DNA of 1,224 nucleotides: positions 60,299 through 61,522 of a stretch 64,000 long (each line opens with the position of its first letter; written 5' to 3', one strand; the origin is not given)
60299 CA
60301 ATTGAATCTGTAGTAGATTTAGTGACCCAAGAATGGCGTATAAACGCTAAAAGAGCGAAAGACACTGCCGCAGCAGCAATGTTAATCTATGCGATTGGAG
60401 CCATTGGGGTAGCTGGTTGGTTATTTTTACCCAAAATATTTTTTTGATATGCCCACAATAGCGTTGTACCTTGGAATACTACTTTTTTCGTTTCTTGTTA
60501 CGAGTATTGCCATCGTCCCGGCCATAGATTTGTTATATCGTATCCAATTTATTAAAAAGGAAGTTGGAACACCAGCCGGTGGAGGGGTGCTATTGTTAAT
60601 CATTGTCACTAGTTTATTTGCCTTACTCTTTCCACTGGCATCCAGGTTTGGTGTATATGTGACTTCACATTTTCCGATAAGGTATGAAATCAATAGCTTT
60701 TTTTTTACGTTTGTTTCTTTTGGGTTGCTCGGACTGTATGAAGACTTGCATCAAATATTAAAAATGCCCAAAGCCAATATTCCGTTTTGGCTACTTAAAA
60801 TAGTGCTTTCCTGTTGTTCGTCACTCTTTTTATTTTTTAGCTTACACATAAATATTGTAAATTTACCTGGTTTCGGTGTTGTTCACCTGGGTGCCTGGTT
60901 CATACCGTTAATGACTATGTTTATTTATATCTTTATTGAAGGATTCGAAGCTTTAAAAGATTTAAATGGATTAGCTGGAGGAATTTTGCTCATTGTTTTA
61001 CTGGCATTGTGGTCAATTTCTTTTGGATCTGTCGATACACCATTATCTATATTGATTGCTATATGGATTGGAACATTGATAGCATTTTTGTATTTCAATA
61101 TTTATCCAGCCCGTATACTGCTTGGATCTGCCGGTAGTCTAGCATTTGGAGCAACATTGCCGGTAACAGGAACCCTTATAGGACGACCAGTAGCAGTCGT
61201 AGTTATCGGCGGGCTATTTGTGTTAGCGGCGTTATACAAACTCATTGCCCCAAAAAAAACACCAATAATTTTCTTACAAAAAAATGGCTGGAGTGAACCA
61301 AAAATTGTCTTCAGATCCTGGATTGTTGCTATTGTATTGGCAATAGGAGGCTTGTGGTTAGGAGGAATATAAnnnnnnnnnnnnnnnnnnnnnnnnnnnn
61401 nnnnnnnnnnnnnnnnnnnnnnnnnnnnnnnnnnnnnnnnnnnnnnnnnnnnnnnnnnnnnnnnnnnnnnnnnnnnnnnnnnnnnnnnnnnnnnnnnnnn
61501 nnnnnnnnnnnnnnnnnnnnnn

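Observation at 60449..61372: MraY homolog in the dcw cluster lacks catalytic-site signatures.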

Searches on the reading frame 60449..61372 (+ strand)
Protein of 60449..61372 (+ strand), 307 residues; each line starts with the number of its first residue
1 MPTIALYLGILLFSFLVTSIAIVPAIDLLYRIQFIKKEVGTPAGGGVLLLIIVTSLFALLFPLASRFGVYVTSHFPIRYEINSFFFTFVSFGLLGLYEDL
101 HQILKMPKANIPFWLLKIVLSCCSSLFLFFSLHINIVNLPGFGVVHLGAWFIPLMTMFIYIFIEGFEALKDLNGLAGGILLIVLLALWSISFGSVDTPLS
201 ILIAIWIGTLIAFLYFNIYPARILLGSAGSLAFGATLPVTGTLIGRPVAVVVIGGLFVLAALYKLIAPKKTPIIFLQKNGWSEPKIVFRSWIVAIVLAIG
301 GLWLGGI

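Call 3: search_protein_families(library=pfam, proteins=[window:60449-61372:+], max_evalue=0.01)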
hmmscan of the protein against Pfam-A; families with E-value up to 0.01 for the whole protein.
window:60449-61372:+ (307 aa): 1 family
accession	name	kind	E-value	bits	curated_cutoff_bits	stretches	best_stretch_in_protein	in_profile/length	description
PF00953.26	Glycos_transf_4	-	3.4e-17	63.3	27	1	83-239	3-154/160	Glycosyl transferase family 4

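Call 4: search_protein_families(library=ncbifam, proteins=[window:60449-61372:+], max_evalue=0.01)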
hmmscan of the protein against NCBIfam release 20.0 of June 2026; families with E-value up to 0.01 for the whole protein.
window:60449-61372:+ (307 aa): 2 families
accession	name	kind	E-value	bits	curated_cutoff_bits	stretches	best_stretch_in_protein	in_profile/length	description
TIGR00445.1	mraY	equivalog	2.8e-15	56.6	192.05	1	37-302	31-315/321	phospho-N-acetylmuramoyl-pentapeptide-transferase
NF053644.1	MraY_archaea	equivalog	8e-11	41.8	450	1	117-301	153-339/340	pseudomurein biosynthesis MraY family phospho-N-acetylmuramoyl-pentapeptide-transferase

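Call 6: search_solved_structures(query=window:60449-61372:+, max_evalue=1, show_alignments=3)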
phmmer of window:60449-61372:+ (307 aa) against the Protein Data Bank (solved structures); distinct sequences matched with E-value up to 1: 5.
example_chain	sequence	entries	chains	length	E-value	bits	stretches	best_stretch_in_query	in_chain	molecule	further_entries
4j72_A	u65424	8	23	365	1.7e-09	41.2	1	40-300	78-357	Phospho-N-acetylmuramoyl-pentapeptide-transferase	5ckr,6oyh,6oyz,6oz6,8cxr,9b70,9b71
8g01_A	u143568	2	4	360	8.6e-09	38.9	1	81-302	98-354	Phospho-N-acetylmuramoyl-pentapeptide-transferase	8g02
8tlu_A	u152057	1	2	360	9.1e-09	38.8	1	81-302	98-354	Phospho-N-acetylmuramoyl-pentapeptide-transferase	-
5jnq_A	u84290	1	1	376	1.4e-08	38.2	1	40-267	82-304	Phospho-N-acetylmuramoyl-pentapeptide-transferase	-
9zno_A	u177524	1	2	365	2.5e-07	34.1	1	75-300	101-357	Phospho-N-acetylmuramoyl-pentapeptide-transferase (MraY)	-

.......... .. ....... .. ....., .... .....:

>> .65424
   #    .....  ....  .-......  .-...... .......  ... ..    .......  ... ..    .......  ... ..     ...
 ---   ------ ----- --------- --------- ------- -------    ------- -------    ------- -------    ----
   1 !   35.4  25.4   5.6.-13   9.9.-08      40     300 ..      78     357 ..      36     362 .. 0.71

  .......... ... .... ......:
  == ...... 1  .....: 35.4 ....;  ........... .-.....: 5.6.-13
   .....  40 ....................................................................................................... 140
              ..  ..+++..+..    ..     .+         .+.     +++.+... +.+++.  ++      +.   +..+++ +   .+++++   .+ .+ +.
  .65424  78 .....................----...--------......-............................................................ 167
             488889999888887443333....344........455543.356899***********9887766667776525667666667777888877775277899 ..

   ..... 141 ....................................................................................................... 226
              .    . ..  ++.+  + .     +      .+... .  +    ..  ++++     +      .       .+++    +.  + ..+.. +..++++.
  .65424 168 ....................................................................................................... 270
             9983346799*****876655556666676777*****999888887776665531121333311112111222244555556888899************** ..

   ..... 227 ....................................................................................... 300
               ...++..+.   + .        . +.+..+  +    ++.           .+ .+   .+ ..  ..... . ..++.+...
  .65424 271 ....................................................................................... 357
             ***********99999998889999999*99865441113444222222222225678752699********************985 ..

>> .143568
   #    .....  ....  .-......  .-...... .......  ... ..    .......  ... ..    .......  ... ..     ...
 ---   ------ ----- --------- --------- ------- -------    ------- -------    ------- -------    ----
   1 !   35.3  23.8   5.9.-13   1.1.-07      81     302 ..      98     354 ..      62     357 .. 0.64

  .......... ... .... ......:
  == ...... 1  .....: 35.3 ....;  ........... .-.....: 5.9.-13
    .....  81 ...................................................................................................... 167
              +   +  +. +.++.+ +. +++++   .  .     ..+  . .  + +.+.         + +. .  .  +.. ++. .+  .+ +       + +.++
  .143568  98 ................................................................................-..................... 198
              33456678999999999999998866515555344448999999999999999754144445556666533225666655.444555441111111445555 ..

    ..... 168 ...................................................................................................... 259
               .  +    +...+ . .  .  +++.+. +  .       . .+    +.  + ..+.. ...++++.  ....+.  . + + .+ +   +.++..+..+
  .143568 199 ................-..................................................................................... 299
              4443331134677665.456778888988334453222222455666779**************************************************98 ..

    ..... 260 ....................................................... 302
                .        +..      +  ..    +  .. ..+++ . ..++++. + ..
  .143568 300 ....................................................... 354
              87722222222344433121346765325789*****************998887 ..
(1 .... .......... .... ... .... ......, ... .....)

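Call 9: find_homologous_proteins(query=window:60449-61372:+, max_evalue=0.001)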
Query window:60449-61372:+ (307 aa): 1662 proteins with E <= 0.001 among 8000 candidates; the best 120 are listed.
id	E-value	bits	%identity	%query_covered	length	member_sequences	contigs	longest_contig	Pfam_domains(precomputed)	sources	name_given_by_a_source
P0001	7.1e-188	642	100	100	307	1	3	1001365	PF00953.27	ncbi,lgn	-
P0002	6.0e-116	406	63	98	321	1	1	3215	PF00953.27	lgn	-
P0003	1.3e-82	296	53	99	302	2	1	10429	PF00953.27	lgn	-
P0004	6.0e-82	294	54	98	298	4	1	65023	PF00953.27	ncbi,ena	-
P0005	1.0e-81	293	51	95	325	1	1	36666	PF00953.27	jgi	-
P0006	1.4e-81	293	49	98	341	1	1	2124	PF00953.27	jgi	jgi:phospho-N-acetylmuramoyl-pentapeptide-transferase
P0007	2.3e-81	292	48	98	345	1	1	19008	PF00953.27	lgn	-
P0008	2.5e-81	292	52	98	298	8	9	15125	PF00953.27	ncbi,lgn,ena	-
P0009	2.7e-81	292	50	98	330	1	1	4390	PF00953.27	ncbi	-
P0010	4.7e-81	291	48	98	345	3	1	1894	PF00953.27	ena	-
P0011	1.2e-80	290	54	98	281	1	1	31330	PF00953.27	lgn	-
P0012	1.3e-80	290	48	98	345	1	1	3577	PF00953.27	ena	-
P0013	2.2e-80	289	49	98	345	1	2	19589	PF00953.27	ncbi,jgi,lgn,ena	-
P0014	2.6e-80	289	50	96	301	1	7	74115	PF00953.27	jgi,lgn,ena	-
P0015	3.5e-80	288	53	98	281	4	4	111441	PF00953.27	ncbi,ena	ncbi:MAG: hypothetical protein AAB887_00760 [Patescibacteria group bacterium]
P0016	3.7e-80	288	47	98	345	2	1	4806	PF00953.27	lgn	-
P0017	5.9e-80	287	52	98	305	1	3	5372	PF00953.27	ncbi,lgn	-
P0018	7.0e-80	287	48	98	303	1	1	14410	PF00953.27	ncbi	-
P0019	8.8e-80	287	50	98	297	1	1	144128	PF00953.27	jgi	-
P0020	9.4e-80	287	48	99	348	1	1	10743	PF00953.27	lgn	-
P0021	2.1e-79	286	48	98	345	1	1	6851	PF00953.27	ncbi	-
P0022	2.5e-79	285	51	98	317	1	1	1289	PF00953.27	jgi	-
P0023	2.8e-79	285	50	98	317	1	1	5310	PF00953.27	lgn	-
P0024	3.0e-79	285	48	99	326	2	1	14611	PF00953.27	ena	-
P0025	3.0e-79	285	49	96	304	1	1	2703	PF00953.27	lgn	-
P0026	3.5e-79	285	47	99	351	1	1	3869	PF00953.27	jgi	jgi:phospho-N-acetylmuramoyl-pentapeptide-transferase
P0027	5.0e-79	284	47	98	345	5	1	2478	PF00953.27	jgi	jgi:phospho-N-acetylmuramoyl-pentapeptide-transferase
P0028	8.9e-79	284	47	98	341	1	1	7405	PF00953.27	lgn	-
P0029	3.6e-78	282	53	98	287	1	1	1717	PF00953.27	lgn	-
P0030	4.6e-78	281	50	95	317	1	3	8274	PF00953.27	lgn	-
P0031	5.3e-78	281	46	98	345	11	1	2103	PF00953.27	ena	-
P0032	6.4e-78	281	46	99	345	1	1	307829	PF00953.27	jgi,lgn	-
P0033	7.2e-78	281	48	98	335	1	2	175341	PF00953.27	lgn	-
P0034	8.4e-78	280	47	98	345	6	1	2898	PF00953.27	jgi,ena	-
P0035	8.4e-78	280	51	98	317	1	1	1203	PF00953.27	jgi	jgi:phospho-N-acetylmuramoyl-pentapeptide-transferase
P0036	9.0e-78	280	47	98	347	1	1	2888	PF00953.27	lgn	-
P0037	1.1e-77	280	48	98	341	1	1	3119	PF00953.27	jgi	jgi:phospho-N-acetylmuramoyl-pentapeptide-transferase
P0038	1.8e-77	279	47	98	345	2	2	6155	PF00953.27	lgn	-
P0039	1.9e-77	279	47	98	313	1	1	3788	PF00953.27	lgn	-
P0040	3.5e-77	278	47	96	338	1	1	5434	PF00953.27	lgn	-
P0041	4.4e-77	278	47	98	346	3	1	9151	PF00953.27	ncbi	-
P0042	5.6e-77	278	53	98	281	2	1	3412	PF00953.27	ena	-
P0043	6.0e-77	278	51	98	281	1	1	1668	PF00953.27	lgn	-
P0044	9.9e-77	277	47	95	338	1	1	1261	PF00953.27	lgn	-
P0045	1.2e-76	277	48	98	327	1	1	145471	PF00953.27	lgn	-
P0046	1.6e-76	276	47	98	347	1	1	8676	PF00953.27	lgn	-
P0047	5.4e-76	274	48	96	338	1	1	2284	PF00953.27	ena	-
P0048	1.4e-75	273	46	98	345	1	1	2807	PF00953.27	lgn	-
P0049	1.7e-75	273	47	98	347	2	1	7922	PF00953.27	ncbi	-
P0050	2.0e-75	273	48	99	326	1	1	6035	PF00953.27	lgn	-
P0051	2.5e-75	272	46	99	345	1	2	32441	PF00953.27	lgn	-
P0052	3.2e-75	272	46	98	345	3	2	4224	PF00953.27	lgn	-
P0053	3.8e-75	272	46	98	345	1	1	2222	PF00953.27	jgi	jgi:phospho-N-acetylmuramoyl-pentapeptide-transferase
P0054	4.7e-75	271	46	98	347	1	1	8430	PF00953.27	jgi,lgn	-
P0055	5.2e-75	271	48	98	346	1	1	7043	PF00953.27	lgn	-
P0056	5.2e-75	271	46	98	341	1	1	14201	PF00953.27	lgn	-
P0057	9.6e-75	270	45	98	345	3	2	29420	PF00953.27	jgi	jgi:phospho-N-acetylmuramoyl-pentapeptide-transferase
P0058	9.7e-75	270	46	98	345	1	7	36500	PF00953.27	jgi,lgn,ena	-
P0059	1.8e-74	269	45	98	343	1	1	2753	PF00953.27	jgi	-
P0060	2.3e-74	269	45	99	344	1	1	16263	PF00953.27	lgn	-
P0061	2.5e-74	269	45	98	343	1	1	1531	PF00953.27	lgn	-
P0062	2.5e-74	269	47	95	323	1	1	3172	PF00953.27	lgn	-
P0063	4.5e-74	268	47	95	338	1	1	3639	PF00953.27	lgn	-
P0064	5.0e-74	268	45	98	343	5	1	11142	PF00953.27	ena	-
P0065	1.3e-73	267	45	99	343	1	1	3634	PF00953.27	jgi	jgi:phospho-N-acetylmuramoyl-pentapeptide-transferase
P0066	1.6e-73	266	46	98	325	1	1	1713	PF00953.27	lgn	-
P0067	1.6e-73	266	45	98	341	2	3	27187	PF00953.27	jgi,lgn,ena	jgi:phospho-N-acetylmuramoyl-pentapeptide-transferase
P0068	2.2e-73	266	45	99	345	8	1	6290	PF00953.27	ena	-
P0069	2.3e-73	266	47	98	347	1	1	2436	PF00953.27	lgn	-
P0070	2.8e-73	266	46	98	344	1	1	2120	PF00953.27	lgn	-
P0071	3.6e-73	265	44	98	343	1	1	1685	PF00953.27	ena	-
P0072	4.7e-73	265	46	96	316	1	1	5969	PF00953.27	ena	-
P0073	6.2e-73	264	43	98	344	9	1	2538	PF00953.27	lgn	-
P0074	6.9e-73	264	45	98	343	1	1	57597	PF00953.27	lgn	-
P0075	7.3e-73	264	45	98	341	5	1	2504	PF00953.27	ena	-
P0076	8.3e-73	264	45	98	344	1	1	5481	PF00953.27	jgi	-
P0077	1.2e-72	263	44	98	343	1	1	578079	PF00953.27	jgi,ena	-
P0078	1.2e-72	263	44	98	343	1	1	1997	PF00953.27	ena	-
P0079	1.9e-72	263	44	98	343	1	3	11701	PF00953.27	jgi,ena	-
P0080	2.1e-72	263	44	98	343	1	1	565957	PF00953.27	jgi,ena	-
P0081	2.3e-72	263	44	98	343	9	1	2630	PF00953.27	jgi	-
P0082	3.0e-72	262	45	99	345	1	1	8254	PF00953.27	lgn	-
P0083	4.4e-72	262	45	99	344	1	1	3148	PF00953.27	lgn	-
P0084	5.7e-72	261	44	98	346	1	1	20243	PF00953.27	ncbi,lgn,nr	ncbi:MAG: phospho-N-acetylmuramoyl-pentapeptide-transferase [bacterium]|nr:phospho-N-acetylmuramoyl-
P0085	6.7e-72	261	44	96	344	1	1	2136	PF00953.27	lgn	-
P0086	4.9e-71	258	46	99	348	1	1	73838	PF00953.27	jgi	jgi:phospho-N-acetylmuramoyl-pentapeptide-transferase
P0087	5.6e-71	258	46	98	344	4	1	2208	PF00953.27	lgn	-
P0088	8.0e-71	257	44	98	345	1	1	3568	PF00953.27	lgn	-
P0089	9.0e-71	257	45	98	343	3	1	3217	PF00953.27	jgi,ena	-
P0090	1.4e-70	257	44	98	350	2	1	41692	PF00953.27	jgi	jgi:phospho-N-acetylmuramoyl-pentapeptide-transferase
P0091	1.4e-70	257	44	98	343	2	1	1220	PF00953.27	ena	-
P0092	2.0e-70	256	45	99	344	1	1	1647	PF00953.27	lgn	-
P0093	2.3e-70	256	44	96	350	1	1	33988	PF00953.27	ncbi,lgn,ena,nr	ncbi:hypothetical protein GYA49_01905 [Candidatus Beckwithbacteria bacterium]|nr:hypothetical protei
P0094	3.3e-70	255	44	98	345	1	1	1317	PF00953.27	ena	-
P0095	3.6e-70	255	44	99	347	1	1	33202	PF00953.27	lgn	-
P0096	3.6e-70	255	46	98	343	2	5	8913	PF00953.27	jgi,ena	-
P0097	6.2e-70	255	43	99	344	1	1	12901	PF00953.27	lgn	-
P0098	8.3e-70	254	43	98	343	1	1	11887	PF00953.27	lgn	-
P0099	1.1e-69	254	44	98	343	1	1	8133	PF00953.27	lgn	-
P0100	1.3e-69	254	44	98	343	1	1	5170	PF00953.27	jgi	jgi:phospho-N-acetylmuramoyl-pentapeptide-transferase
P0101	1.3e-69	253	44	98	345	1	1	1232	PF00953.27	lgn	-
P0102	1.5e-69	253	43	98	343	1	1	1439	PF00953.27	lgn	-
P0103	1.6e-69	253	43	98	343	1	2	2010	PF00953.27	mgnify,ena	mgnify:CR=1 FL=1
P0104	1.7e-69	253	45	98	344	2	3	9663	PF00953.27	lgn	-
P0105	1.9e-69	253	44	99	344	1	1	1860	PF00953.27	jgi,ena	-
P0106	2.1e-69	253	45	98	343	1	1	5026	PF00953.27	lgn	-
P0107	2.4e-69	253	44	98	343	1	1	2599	PF00953.27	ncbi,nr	ncbi:MAG: hypothetical protein Q8Q24_01495 [bacterium]|nr:hypothetical protein [bacterium]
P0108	2.5e-69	253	45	98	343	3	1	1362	PF00953.27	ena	-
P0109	2.9e-69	252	46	99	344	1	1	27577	PF00953.27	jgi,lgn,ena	-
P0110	3.1e-69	252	43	94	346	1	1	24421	PF00953.27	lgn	-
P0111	4.6e-69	252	45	97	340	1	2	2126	PF00953.27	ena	-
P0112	5.3e-69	252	44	99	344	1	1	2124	PF00953.27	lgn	-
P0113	5.8e-69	251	44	99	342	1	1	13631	PF00953.27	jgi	jgi:phospho-N-acetylmuramoyl-pentapeptide-transferase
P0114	7.1e-69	251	43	98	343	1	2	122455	PF00953.27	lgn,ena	-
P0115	7.6e-69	251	44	98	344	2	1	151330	PF00953.27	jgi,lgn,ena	-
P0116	7.7e-69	251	45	98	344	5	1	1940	PF00953.27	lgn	-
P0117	8.5e-69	251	43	98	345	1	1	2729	PF00953.27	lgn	-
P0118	9.1e-69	251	45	98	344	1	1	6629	PF00953.27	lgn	-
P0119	9.6e-69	251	42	99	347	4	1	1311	PF00953.27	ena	-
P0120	9.9e-69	251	43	99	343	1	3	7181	PF00953.27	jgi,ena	-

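Call 14: list_cluster_members(proteins=[P0001, P0002, P0019, P0004, P0015])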
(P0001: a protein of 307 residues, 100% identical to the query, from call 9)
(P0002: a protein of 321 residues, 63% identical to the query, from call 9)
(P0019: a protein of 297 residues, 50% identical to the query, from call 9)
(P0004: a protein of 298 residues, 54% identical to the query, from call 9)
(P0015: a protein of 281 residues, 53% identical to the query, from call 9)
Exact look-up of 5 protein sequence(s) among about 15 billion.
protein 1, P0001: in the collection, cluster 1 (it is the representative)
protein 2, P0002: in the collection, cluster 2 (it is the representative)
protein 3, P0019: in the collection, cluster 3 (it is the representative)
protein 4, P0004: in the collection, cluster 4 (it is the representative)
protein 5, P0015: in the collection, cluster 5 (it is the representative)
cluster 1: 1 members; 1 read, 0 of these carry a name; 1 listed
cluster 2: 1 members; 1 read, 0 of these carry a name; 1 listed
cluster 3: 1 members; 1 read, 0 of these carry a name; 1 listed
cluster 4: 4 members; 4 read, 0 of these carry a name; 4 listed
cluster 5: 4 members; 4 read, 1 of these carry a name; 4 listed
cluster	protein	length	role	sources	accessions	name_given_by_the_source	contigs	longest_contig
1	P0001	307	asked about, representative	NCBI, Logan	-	-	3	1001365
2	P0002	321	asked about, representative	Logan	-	-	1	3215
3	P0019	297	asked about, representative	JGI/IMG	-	-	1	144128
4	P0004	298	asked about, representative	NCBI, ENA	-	-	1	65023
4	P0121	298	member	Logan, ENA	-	-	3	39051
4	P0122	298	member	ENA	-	-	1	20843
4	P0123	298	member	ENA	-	-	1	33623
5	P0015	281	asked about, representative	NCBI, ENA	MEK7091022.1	MAG: hypothetical protein AAB887_00760 [Patescibacteria group bacterium]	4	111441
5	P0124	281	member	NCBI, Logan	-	-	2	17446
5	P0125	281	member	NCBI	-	-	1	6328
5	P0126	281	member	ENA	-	-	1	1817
